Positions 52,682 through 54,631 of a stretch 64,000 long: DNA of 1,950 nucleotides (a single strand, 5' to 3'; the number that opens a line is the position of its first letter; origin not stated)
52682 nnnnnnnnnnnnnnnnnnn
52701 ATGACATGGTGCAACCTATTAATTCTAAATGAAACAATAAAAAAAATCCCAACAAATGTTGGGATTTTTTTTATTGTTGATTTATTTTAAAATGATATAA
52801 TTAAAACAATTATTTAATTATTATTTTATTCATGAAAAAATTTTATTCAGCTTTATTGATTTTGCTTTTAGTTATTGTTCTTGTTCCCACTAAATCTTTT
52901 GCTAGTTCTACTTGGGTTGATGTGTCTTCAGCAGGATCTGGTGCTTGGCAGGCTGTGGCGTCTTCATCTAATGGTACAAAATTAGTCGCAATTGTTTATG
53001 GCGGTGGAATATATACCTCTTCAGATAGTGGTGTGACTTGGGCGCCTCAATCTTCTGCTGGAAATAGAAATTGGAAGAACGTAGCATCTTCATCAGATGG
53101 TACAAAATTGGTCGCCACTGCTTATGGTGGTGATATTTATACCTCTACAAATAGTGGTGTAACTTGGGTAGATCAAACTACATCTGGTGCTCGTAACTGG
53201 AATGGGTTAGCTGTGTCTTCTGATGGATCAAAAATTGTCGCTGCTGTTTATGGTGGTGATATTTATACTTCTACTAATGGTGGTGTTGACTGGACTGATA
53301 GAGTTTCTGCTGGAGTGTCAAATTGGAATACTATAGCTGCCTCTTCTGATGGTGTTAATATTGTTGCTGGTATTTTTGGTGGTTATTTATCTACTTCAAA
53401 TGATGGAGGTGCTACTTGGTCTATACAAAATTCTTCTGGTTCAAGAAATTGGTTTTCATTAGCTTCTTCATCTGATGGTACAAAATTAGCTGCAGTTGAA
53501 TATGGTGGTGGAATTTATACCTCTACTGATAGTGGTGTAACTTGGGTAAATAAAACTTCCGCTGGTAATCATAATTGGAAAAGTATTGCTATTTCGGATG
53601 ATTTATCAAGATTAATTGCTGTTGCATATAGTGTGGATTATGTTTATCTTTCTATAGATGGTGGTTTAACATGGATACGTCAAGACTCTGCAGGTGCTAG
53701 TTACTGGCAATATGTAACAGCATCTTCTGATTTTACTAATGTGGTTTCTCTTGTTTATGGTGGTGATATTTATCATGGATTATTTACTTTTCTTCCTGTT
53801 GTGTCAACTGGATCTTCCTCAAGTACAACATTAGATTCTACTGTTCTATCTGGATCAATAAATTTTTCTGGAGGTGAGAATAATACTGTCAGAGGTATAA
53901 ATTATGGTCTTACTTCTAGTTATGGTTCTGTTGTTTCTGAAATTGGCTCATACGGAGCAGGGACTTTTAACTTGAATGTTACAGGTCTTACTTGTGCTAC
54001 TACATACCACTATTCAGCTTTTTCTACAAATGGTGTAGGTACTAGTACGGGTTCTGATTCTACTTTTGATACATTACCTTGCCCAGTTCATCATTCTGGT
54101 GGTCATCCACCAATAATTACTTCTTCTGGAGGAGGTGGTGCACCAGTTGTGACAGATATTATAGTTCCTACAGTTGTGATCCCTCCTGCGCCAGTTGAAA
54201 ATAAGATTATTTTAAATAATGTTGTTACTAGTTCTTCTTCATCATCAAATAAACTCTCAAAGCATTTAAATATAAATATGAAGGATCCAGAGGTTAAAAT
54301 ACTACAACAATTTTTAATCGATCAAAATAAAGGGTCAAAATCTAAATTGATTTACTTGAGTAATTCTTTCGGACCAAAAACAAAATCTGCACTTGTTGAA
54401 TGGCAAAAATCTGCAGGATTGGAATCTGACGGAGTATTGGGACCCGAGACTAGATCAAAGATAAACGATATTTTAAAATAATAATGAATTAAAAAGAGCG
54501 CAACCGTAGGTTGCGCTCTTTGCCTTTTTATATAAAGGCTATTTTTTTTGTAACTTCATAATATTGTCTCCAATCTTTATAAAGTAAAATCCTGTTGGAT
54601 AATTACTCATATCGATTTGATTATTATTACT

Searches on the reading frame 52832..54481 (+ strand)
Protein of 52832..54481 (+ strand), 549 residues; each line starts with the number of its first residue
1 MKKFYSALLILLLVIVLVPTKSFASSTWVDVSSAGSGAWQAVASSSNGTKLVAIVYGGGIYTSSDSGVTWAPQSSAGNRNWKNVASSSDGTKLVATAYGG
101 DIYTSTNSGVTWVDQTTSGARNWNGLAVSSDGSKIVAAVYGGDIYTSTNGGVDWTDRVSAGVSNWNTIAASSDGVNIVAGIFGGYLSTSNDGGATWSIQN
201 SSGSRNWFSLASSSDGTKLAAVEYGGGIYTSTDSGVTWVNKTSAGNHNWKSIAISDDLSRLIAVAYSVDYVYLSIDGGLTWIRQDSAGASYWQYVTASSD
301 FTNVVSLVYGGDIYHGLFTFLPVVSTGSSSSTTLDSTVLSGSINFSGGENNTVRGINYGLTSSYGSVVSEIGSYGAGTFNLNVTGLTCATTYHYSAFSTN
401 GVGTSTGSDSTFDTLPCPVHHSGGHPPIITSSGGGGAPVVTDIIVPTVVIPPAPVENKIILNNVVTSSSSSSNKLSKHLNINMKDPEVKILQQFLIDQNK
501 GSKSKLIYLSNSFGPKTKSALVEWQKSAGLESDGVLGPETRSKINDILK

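Call 3: search_protein_families(library=pfam, proteins=[window:52832-54481:+], max_evalue=1)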
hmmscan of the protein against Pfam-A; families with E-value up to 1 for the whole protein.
window:52832-54481:+ (549 aa): 5 families
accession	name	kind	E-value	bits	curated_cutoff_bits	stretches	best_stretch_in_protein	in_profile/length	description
PF01471.23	PG_binding_1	-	5.7e-09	36.5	23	1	485-543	2-56/57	Putative peptidoglycan binding domain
PF14870.12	PSII_BNR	-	0.00012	21.9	27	1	141-286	124-271/303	Photosynthesis system II assembly factor YCF48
PF02012.26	BNR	-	0.00047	20.2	27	0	188-197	2-11/12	BNR/Asp-box repeat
PF04488.21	Gly_transf_sug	-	0.0011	20.1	23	0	209-238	52-81/93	Glycosyltransferase sugar-binding region containing DXD motif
PF24316.1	Tli3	-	0.014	16.2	27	0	226-258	84-115/129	T6SS Tli3 immunity protein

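Call 4: search_protein_families(library=ncbifam, proteins=[window:52832-54481:+], max_evalue=1)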
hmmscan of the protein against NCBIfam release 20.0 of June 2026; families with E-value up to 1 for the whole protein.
window:52832-54481:+ (549 aa): 4 families
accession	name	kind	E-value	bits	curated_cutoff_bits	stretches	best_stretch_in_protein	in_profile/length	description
NF045728.1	glycosyl_F510_1955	equivalog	1.3e-17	63.9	175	2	59-160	73-176/246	F510_1955 family glycosylhydrolase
NF010237.0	PRK13684.1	equivalog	0.00028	20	326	1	140-286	150-297/334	photosynthesis system II assembly factor Ycf48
TIGR02869.1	spore_SleB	equivalog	0.0038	17.1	236.5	1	511-544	35-68/201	spore cortex-lytic enzyme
NF004628.0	PRK05972.1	subfamily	0.24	9.4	895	1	111-168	250-305/870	ATP-dependent DNA ligase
